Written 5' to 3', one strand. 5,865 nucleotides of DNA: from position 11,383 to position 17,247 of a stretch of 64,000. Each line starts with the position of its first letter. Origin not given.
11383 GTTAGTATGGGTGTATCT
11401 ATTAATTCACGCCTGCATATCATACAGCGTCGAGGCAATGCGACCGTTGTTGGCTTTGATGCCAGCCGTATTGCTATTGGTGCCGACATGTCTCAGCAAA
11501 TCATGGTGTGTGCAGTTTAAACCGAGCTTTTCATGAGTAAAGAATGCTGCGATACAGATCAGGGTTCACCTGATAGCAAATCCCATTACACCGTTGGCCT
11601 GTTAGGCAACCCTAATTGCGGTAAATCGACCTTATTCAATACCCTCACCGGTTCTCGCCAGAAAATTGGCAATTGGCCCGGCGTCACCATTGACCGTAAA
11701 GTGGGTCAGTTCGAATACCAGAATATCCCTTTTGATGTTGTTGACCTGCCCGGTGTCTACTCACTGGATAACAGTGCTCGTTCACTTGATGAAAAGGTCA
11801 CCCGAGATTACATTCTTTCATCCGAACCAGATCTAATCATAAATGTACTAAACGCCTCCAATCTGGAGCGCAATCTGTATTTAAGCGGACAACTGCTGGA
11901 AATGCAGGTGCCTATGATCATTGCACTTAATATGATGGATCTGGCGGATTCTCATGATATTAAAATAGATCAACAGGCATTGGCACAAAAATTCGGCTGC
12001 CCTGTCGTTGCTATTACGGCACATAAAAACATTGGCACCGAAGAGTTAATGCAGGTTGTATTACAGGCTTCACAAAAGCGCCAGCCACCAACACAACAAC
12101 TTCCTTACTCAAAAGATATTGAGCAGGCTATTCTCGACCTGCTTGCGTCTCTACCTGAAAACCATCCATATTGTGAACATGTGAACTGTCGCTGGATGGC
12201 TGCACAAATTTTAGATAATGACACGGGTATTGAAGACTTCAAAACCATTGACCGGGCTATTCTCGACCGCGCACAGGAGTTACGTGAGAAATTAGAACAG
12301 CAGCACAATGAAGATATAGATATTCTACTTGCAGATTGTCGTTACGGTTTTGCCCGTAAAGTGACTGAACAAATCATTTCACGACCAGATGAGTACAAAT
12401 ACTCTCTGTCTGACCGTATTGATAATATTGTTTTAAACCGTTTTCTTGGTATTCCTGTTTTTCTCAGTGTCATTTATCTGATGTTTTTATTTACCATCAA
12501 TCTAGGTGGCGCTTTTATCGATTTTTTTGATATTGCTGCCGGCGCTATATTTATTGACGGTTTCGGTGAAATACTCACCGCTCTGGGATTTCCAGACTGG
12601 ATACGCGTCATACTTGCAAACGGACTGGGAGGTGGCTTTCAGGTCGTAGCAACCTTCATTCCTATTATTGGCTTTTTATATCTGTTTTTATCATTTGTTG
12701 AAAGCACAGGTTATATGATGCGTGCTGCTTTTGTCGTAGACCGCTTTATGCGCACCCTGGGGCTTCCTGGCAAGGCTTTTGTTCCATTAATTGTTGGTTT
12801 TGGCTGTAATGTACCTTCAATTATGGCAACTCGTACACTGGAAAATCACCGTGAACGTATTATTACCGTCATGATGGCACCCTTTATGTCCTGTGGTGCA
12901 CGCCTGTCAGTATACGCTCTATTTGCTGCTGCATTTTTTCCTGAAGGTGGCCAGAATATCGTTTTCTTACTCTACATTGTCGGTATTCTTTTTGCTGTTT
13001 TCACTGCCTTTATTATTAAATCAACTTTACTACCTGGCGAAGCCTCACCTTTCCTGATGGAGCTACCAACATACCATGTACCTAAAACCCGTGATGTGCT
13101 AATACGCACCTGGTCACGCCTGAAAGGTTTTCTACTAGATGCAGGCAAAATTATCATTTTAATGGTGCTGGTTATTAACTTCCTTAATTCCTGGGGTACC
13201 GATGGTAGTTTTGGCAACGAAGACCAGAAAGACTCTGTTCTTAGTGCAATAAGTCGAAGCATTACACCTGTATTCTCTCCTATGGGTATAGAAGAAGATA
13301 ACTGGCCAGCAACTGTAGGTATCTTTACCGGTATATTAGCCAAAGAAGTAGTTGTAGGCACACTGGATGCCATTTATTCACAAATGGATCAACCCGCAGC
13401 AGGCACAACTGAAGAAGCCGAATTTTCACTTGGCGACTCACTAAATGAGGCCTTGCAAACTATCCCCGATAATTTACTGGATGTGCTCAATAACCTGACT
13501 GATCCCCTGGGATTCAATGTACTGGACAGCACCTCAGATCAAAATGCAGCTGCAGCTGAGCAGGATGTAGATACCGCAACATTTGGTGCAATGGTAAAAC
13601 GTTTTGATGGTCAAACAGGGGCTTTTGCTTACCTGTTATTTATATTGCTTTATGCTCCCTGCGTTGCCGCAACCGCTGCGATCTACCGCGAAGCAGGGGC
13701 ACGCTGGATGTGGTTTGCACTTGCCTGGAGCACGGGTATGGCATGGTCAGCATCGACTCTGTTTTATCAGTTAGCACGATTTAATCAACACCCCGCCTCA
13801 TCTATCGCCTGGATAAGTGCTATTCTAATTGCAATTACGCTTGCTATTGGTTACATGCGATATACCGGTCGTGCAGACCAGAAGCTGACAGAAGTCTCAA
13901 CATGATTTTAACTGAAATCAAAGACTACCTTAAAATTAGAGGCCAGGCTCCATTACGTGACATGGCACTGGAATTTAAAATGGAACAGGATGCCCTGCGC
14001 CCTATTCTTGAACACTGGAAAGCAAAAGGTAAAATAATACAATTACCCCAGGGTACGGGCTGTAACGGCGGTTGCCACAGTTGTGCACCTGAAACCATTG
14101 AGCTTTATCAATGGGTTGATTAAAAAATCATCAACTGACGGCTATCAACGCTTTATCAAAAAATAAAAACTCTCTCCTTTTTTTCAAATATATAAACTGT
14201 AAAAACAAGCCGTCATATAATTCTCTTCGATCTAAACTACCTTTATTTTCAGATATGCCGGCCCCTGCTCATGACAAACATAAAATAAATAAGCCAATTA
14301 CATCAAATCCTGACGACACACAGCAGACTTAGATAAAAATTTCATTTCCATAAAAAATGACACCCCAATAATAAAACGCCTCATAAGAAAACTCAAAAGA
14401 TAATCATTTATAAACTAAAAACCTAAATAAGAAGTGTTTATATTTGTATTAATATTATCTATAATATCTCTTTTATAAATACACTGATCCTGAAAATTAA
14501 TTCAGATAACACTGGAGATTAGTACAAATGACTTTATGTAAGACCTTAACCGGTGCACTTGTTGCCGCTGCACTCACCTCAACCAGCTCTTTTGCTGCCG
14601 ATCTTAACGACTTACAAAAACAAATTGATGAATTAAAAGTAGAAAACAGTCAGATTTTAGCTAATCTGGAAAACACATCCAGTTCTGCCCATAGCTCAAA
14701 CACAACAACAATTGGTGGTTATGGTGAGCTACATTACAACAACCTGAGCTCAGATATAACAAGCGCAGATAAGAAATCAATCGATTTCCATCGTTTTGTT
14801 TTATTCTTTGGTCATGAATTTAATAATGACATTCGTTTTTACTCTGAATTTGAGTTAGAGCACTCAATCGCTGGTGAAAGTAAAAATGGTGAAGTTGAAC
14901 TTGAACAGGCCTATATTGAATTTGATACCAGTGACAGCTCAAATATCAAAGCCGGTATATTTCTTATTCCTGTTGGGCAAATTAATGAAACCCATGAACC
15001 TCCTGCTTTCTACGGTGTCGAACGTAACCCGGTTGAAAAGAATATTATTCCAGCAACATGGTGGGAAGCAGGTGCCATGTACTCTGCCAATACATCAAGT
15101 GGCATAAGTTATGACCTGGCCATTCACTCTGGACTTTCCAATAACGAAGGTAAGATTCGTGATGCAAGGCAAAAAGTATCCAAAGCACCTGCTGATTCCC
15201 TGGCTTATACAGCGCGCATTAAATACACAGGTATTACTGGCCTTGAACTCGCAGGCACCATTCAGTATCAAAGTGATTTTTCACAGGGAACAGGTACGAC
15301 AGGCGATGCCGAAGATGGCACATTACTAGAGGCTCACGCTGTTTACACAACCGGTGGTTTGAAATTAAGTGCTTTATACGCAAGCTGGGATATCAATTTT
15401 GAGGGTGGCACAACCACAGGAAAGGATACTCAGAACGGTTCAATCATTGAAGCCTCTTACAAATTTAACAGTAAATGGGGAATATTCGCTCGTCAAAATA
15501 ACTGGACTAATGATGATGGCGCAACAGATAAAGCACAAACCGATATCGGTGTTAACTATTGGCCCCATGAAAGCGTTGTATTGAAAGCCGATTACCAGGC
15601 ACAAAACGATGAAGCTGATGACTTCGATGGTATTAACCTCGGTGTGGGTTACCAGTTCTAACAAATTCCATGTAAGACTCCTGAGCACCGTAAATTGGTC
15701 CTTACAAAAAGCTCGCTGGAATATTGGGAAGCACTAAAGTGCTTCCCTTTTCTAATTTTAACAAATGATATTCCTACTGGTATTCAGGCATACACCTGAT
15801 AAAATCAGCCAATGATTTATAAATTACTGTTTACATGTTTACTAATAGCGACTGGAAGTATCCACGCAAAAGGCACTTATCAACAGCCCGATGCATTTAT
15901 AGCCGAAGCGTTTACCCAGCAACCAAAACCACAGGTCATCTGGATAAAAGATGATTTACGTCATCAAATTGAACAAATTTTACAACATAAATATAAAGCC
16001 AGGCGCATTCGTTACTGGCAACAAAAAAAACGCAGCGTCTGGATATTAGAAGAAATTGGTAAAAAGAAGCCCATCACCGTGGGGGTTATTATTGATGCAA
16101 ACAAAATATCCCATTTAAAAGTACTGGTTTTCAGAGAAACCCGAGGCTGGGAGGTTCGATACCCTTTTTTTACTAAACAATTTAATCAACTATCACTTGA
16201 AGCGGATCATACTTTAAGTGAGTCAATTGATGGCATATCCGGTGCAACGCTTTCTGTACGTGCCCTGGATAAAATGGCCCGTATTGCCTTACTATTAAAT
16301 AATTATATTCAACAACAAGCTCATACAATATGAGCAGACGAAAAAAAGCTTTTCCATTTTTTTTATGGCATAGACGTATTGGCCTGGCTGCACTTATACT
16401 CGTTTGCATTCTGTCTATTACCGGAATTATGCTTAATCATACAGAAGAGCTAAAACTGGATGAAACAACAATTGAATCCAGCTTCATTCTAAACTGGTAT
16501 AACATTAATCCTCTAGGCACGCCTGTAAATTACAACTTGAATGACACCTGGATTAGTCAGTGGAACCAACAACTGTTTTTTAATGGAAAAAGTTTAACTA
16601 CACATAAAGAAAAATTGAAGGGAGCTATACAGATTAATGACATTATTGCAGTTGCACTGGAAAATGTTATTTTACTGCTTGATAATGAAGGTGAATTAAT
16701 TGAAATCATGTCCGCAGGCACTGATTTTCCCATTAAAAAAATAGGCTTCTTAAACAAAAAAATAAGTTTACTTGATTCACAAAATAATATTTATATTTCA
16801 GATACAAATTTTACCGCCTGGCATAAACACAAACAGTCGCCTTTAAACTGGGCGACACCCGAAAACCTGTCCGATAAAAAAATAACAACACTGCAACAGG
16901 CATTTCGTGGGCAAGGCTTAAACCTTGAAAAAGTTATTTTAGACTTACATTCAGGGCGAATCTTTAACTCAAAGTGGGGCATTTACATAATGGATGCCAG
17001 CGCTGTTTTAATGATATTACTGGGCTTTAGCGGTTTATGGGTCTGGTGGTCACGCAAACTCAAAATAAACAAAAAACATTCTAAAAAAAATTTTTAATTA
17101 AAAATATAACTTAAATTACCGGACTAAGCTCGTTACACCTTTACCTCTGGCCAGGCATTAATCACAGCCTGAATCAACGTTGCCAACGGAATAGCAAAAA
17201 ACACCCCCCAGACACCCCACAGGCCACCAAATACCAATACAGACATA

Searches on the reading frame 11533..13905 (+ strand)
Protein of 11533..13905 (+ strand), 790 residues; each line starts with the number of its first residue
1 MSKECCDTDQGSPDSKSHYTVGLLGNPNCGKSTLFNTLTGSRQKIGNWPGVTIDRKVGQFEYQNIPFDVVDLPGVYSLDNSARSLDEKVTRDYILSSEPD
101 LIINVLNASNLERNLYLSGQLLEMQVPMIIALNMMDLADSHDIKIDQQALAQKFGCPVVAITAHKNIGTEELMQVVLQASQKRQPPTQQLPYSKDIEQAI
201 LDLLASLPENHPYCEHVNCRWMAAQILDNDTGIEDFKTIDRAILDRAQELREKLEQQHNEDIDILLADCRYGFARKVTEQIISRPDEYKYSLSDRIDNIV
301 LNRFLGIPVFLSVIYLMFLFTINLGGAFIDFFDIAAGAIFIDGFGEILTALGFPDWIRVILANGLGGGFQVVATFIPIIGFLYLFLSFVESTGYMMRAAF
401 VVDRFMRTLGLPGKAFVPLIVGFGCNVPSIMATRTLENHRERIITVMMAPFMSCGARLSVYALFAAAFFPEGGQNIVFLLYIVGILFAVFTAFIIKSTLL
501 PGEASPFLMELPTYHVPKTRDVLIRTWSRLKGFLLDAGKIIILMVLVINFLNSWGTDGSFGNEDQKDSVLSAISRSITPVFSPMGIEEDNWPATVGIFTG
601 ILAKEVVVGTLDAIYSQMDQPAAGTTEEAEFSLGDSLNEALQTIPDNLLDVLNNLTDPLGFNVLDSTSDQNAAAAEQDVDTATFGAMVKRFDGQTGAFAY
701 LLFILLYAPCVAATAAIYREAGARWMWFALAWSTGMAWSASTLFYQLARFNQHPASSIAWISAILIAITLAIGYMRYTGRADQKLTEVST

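Call 53: search_protein_families(library=pfam, proteins=[window:11533-13905:+], max_evalue=0.00001)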
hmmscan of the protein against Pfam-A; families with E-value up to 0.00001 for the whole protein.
window:11533-13905:+ (790 aa): 6 families
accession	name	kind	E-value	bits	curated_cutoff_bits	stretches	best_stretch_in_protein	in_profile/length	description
PF02421.24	FeoB_N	-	6.3e-63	211.4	27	1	20-174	2-154/156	Ferrous iron transport protein B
PF07670.19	Gate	-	2.2e-46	157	29.6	2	374-467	3-103/104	Nucleoside recognition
PF01926.29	MMR_HSR1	-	7.3e-22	78.1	21.9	1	20-133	1-112/113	50S ribosome-binding GTPase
PF07664.17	FeoB_C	-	4.2e-21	74.9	26.6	1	477-529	1-54/54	Ferrous iron transport protein B C terminus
PF17910.6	FeoB_Cyto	-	2e-17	63.8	23.4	1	192-282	1-89/90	FeoB cytosolic helical domain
PF00009.33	GTP_EFTU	-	3.7e-07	30.4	26.5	0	18-179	3-185/188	Elongation factor Tu GTP binding domain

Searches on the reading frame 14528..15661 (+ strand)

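Call 54: search_protein_families(library=pfam, proteins=[window:14528-15661:+], max_evalue=0.00001)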
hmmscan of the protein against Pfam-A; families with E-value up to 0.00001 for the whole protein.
window:14528-15661:+ (377 aa): 2 families
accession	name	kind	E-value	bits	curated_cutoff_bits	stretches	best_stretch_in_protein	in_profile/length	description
PF07396.17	Porin_O_P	-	2.2e-09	37.5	20.9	1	70-325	11-307/370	Phosphate-selective porin O and P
PF13609.12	Porin_4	-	2.6e-07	31.2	27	1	50-362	8-308/310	Gram-negative porin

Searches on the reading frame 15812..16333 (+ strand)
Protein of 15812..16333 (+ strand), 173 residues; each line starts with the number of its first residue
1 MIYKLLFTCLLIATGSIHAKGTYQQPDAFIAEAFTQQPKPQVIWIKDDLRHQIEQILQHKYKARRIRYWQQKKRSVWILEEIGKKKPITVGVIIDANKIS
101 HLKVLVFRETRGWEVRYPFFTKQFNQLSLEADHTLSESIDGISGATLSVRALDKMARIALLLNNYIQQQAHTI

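Call 54: search_protein_families(library=pfam, proteins=[window:15812-16333:+], max_evalue=0.00001)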
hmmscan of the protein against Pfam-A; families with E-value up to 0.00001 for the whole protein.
window:15812-16333:+ (173 aa): 1 family
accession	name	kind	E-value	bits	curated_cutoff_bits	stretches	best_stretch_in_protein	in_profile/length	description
PF04205.19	FMN_bind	-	1.1e-09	39.2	22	1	83-160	1-76/77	FMN-binding domain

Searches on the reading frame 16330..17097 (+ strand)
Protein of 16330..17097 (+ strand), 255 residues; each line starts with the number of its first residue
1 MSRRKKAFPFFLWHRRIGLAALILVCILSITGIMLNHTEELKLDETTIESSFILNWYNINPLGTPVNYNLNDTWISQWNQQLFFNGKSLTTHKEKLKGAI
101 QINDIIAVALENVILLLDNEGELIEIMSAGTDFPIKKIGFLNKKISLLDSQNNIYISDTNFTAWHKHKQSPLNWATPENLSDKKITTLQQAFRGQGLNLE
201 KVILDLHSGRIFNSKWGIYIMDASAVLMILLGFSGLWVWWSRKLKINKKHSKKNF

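Call 54: search_protein_families(library=pfam, proteins=[window:16330-17097:+], max_evalue=0.00001)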
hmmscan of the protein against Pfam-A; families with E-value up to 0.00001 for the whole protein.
window:16330-17097:+ (255 aa): 2 families
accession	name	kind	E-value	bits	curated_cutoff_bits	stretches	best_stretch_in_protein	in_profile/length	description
PF03929.21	PepSY_TM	-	4.8e-13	50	28.8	1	189-245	109-162/295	PepSY-associated TM region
PF16357.10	PepSY_TM_like_2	-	7.3e-09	36.3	27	0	202-240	131-168/197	Putative PepSY_TM-like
